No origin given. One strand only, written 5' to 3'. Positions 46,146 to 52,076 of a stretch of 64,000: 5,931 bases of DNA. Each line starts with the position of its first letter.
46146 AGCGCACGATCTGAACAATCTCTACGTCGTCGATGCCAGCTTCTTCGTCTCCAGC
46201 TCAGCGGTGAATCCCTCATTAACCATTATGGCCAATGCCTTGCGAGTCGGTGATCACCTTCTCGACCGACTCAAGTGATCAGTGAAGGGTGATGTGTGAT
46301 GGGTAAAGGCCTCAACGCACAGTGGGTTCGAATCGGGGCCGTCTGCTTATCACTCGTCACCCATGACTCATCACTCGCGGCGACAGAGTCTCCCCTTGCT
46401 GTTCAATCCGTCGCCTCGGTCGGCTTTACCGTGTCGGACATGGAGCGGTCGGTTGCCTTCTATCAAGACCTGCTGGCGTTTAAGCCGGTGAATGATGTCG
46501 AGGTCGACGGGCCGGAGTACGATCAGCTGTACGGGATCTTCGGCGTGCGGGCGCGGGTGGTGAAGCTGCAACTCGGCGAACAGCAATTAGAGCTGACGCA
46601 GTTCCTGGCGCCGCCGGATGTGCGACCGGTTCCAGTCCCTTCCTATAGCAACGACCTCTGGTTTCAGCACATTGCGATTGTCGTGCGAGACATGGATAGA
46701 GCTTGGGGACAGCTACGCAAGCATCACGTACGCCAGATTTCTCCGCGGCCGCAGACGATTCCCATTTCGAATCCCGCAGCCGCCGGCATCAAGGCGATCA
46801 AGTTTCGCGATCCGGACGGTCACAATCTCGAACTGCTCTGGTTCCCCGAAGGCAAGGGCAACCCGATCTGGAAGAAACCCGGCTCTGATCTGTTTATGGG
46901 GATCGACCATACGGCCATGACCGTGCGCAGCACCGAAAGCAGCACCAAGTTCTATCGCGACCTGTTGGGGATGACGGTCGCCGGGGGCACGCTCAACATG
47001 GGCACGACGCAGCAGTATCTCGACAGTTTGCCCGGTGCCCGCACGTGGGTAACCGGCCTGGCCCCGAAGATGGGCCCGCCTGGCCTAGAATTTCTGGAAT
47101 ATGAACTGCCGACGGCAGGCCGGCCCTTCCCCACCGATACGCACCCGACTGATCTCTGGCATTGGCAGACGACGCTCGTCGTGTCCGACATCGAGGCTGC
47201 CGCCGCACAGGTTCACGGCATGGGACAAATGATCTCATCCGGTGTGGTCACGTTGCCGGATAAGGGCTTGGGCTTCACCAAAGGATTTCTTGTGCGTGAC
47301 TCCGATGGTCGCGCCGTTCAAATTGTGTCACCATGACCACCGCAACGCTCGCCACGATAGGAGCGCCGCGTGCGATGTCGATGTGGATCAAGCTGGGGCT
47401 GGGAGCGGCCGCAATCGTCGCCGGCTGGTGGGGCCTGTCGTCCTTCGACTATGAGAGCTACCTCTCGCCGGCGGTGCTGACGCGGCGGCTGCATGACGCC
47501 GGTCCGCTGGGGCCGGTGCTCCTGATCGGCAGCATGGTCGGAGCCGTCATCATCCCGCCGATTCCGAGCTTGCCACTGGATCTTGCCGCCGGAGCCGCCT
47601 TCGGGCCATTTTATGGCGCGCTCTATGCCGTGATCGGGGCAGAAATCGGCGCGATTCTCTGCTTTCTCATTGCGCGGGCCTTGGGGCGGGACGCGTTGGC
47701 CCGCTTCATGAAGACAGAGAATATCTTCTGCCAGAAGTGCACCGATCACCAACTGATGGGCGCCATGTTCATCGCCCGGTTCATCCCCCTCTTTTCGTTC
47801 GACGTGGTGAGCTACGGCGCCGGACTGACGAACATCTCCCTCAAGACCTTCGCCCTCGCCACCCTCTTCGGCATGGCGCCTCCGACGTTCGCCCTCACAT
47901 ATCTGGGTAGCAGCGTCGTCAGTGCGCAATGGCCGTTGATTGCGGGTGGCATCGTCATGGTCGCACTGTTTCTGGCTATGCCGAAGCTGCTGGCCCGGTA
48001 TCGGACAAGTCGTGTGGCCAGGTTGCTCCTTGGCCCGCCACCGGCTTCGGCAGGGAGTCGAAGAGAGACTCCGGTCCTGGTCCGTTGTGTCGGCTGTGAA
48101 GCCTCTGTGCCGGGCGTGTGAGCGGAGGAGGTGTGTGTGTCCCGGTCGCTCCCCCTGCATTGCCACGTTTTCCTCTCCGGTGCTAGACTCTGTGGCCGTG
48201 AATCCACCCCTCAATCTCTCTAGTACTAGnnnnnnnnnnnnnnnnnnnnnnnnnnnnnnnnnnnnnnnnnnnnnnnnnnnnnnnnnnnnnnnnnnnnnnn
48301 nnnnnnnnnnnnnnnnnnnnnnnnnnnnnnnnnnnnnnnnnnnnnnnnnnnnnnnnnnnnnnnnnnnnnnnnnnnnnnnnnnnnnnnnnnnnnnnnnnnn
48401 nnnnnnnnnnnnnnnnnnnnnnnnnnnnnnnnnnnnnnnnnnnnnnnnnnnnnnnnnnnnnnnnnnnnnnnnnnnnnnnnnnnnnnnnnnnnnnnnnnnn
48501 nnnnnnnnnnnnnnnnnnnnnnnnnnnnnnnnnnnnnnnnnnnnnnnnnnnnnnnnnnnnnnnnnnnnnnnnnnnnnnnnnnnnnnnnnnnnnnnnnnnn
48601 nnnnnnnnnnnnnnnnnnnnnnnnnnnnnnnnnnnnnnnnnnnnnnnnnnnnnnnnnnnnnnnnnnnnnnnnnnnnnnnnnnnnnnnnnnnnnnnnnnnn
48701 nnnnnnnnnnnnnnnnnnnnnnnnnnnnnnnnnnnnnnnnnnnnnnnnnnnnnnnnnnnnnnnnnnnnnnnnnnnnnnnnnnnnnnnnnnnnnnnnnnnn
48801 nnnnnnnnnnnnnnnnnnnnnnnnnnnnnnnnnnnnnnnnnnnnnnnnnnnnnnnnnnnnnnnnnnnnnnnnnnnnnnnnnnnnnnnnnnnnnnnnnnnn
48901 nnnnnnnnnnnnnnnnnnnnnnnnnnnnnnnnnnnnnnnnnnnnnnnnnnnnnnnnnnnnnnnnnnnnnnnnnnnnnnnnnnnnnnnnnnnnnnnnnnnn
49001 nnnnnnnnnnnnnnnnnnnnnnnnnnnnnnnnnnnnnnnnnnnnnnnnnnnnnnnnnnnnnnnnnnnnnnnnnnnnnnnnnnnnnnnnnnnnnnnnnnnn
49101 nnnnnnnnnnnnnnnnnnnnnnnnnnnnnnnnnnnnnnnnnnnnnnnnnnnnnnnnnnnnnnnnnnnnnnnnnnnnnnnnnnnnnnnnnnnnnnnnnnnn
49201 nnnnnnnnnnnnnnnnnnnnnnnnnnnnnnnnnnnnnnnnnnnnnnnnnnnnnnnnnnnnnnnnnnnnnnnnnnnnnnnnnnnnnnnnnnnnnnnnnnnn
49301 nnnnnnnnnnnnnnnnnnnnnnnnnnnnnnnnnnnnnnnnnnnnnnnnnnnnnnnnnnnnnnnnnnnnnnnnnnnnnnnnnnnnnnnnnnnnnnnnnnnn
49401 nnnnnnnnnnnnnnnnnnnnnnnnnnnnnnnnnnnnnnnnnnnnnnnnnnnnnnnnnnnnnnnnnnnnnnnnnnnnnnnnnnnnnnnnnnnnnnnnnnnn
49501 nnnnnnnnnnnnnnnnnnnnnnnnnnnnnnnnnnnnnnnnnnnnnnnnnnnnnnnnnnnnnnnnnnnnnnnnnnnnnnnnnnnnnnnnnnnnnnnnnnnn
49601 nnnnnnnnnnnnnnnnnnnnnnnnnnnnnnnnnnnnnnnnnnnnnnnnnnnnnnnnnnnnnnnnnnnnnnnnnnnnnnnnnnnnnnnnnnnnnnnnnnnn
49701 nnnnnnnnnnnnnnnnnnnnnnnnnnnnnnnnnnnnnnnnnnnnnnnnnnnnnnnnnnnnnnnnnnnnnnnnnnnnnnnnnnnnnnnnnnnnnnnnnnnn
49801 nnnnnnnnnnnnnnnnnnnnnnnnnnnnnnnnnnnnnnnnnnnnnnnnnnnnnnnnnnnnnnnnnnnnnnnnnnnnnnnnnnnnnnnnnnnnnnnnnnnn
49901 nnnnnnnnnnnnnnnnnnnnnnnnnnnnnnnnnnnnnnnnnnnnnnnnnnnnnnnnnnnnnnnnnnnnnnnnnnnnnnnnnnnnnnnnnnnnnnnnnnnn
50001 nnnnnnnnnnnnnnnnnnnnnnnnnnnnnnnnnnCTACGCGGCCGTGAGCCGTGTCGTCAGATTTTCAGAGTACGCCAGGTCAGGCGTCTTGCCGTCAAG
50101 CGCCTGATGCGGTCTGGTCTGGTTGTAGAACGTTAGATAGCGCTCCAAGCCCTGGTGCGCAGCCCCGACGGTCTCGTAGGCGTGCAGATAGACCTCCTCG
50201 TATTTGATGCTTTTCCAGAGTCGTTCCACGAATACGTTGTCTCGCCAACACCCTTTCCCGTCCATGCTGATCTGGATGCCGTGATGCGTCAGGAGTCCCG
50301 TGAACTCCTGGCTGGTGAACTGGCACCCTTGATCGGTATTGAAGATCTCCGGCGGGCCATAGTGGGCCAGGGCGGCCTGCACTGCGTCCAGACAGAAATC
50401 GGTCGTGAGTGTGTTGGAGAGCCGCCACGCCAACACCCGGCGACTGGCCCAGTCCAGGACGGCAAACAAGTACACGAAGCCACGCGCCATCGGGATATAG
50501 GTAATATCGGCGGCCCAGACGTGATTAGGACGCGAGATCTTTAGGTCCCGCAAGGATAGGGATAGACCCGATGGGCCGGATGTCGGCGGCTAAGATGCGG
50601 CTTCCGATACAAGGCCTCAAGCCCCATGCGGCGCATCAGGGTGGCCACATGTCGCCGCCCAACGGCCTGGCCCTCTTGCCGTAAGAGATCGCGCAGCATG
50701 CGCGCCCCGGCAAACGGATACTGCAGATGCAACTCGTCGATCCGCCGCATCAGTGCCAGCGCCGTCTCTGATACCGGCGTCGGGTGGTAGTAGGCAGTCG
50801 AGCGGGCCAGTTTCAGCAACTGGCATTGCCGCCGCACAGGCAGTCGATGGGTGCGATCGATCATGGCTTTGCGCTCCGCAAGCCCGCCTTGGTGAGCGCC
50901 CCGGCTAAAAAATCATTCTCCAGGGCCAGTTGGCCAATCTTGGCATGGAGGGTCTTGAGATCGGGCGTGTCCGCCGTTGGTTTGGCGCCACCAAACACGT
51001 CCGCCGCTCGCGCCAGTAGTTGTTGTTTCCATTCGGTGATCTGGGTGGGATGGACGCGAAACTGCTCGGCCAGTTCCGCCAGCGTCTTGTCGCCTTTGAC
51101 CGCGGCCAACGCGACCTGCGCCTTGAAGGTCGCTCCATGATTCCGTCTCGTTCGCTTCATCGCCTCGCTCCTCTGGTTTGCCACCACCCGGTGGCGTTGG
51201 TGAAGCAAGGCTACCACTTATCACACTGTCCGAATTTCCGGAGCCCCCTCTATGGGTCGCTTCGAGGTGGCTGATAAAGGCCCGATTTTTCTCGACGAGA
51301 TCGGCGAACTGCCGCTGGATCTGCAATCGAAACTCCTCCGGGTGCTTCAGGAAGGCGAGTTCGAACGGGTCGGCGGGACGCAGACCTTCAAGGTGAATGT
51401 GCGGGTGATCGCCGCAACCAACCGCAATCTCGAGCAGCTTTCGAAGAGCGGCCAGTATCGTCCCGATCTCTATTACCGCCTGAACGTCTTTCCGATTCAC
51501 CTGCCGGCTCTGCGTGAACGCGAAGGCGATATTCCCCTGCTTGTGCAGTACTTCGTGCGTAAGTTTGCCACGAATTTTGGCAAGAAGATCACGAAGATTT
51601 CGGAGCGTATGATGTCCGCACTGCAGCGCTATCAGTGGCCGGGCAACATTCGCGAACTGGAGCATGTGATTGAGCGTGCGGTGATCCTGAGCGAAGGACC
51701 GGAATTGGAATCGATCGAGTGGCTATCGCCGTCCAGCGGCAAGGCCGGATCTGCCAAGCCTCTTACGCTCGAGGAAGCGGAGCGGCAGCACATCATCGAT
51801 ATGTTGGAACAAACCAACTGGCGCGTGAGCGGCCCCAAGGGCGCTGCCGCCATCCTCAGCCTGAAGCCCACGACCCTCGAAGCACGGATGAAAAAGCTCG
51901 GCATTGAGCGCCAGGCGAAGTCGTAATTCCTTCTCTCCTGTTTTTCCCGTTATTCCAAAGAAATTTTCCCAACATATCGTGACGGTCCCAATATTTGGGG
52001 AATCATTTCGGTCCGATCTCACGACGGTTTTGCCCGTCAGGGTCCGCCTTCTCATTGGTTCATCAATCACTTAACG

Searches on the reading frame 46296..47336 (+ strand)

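Call 57: search_protein_families(library=pfam, proteins=[window:46296-47336:+], max_evalue=0.001)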
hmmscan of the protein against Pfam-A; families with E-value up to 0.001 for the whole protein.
window:46296-47336:+ (346 aa): 4 families
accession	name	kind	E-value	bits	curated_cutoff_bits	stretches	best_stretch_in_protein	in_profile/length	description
PF00903.31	Glyoxalase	-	4.3e-25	88.9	20.6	2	41-180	4-121/121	Glyoxalase/Bleomycin resistance protein/Dioxygenase superfamily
PF13669.12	Glyoxalase_4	-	2.1e-10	41.3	27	1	42-149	3-95/109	Glyoxalase/Bleomycin resistance protein/Dioxygenase superfamily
PF22677.2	Ble-like_N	-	5.2e-07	29.8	24.5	0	46-60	9-23/41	Bleomycin resistance protein-like N-terminal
PF12681.13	Glyoxalase_2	-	0.00056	20.3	30.1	0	208-228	6-26/118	Glyoxalase-like domain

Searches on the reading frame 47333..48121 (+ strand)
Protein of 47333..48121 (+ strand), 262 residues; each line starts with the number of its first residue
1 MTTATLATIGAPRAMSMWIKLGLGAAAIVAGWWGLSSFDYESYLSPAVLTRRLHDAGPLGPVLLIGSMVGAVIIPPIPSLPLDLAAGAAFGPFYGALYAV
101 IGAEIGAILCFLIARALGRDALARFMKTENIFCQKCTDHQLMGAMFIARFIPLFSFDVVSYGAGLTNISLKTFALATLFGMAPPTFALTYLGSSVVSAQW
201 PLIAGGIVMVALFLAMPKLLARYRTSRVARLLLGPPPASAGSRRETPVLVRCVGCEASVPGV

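Call 57: search_protein_families(library=pfam, proteins=[window:47333-48121:+], max_evalue=0.001)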
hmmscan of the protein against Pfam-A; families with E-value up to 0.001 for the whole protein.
window:47333-48121:+ (262 aa): 1 family
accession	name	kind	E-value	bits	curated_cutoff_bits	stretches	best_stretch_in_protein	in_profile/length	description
PF09335.16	VTT_dom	-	1.1e-27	97.3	33.9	1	77-193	1-122/123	VTT domain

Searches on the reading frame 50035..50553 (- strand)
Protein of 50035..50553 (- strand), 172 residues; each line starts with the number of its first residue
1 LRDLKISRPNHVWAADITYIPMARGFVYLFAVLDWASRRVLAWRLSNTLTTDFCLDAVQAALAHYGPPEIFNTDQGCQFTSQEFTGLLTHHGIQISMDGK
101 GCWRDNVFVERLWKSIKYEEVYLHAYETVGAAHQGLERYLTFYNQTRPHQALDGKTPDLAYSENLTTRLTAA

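Call 6: search_protein_families(library=pfam, proteins=[window:50035-50553:-], max_evalue=0.01)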
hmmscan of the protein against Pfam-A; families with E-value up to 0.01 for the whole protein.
window:50035-50553:- (172 aa): 4 families
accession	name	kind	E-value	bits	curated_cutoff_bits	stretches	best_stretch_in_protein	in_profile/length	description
PF00665.32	rve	-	2.7e-26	92.2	32.6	1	7-99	2-98/102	Integrase core domain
PF13683.12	rve_3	-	1.3e-13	50.9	26.5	1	91-157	1-67/67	Integrase core domain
PF24764.1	rva_4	-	9.5e-05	22.6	26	1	5-122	3-117/194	Integrase core domain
PF13333.12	rve_2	-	0.00045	20.7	22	1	111-157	2-48/56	Integrase core domain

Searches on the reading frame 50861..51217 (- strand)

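Call 6: search_protein_families(library=pfam, proteins=[window:50861-51217:-], max_evalue=0.01)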
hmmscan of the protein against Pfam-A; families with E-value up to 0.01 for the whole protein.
window:50861-51217:- (118 aa): 3 families
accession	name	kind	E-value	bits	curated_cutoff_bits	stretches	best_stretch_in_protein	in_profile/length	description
PF13518.12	HTH_28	-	2.8e-05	24.5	25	1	31-68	1-37/52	Helix-turn-helix domain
PF01527.26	HTH_Tnp_1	-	5.3e-05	23.8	24.1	1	22-97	2-70/75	Transposase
PF13542.12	HTH_Tnp_ISL3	-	0.0093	15.9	27.4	0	31-61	16-44/51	Helix-turn-helix domain of transposase family ISL3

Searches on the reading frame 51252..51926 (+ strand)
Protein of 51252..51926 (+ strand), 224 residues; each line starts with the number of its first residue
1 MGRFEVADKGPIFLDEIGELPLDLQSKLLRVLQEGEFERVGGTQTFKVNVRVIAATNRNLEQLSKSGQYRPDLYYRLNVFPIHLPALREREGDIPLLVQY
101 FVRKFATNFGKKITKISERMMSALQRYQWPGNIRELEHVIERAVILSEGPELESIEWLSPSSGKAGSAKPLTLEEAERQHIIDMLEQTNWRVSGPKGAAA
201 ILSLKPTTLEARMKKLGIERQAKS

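Call 6: search_protein_families(library=pfam, proteins=[window:51252-51926:+], max_evalue=0.01)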
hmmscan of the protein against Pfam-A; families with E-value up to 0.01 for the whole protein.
window:51252-51926:+ (224 aa): 6 families
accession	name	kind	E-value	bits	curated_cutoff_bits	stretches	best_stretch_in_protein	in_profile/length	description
PF00158.32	Sigma54_activat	-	1.6e-32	113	20.2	1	2-83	87-168/168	Sigma-54 interaction domain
PF25601.1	AAA_lid_14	-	4.7e-26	90.9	27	1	88-153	1-66/87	AAA+ ATPase lid domain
PF14532.12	Sigma54_activ_2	-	4.1e-09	37.2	25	1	4-87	65-138/138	Sigma-54 interaction domain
PF02954.25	HTH_8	-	2.9e-06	27.3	22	1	172-216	1-42/42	Bacterial regulatory protein, Fis family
PF07728.20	AAA_5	-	0.0024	18.3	22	1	12-62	70-127/139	AAA domain (dynein-related subfamily)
PF07724.20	AAA_2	-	0.0056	17.2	27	1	12-68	79-135/166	AAA domain (Cdc48 subfamily)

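Call 44: search_protein_families(library=ncbifam, proteins=[window:51252-51926:+], max_evalue=0.001)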
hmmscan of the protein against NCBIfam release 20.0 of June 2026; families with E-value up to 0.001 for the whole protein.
window:51252-51926:+ (224 aa): 25 families
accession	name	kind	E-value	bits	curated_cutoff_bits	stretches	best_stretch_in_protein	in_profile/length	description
NF011958.0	PRK15429.1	equivalog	2.7e-74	251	830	1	1-222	466-690/692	formate hydrogenlyase transcriptional activator FlhA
TIGR01817.1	nifA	equivalog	3.6e-68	230.7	528.85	1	2-152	284-433/534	nif-specific transcriptional activator NifA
NF041552.1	TF_PrdR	equivalog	5e-64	216.6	795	1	1-215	354-575/577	sigma-54 dependent transcriptional regulator PrdR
NF003451.0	PRK05022.1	equivalog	9.3e-64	216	476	1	1-177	277-453/512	nitric oxide reductase transcriptional regulator NorR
NF041906.1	V4R_TF_MobR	exception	2.8e-60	204.3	999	1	1-215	319-543/544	phenol degradation transcriptional regulator MobR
NF008469.0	PRK11361.1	equivalog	1.6e-58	198.5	714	1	2-152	231-381/461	acetoacetate metabolism transcriptional regulator AtoC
TIGR02915.1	PEP_resp_reg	equivalog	8.7e-56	189.6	502.6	1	1-218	226-444/445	PEP-CTERM-box response regulator transcription factor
NF038308.1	RNA_repair_RtcR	equivalog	9.4e-56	189.7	650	1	2-153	272-428/530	RNA repair transcriptional activator RtcR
TIGR01818.1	ntrC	equivalog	1.4e-55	189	558.6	1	2-153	222-373/463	nitrogen regulation protein NR(I)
NF051870.1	NAssimRespRegNtrX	equivalog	1.7e-54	185.5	600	1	1-165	222-386/452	nitrogen assimilation response regulator NtrX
NF050807.1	TransRegFlbDCaul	equivalog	1e-52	179.6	750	1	1-169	205-372/454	sigma-54-dependent transcriptional regulator FlbD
NF049963.1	RespRegFlgRCampy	domain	5.3e-52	177.1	750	1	2-216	222-427/429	fla regulon two-component system response regulator FlgR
TIGR02974.1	phageshock_pspF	equivalog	4.3e-51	174.1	443.55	1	2-151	87-239/336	phage shock protein operon transcriptional activator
NF011953.0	PRK15424.1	equivalog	5.1e-50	170.6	703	1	2-215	316-533/538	propionate catabolism operon regulatory protein PrpR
TIGR02329.1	propionate_PrpR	equivalog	4.3e-49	167.5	499.2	1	2-214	301-525/526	propionate catabolism operon regulatory protein PrpR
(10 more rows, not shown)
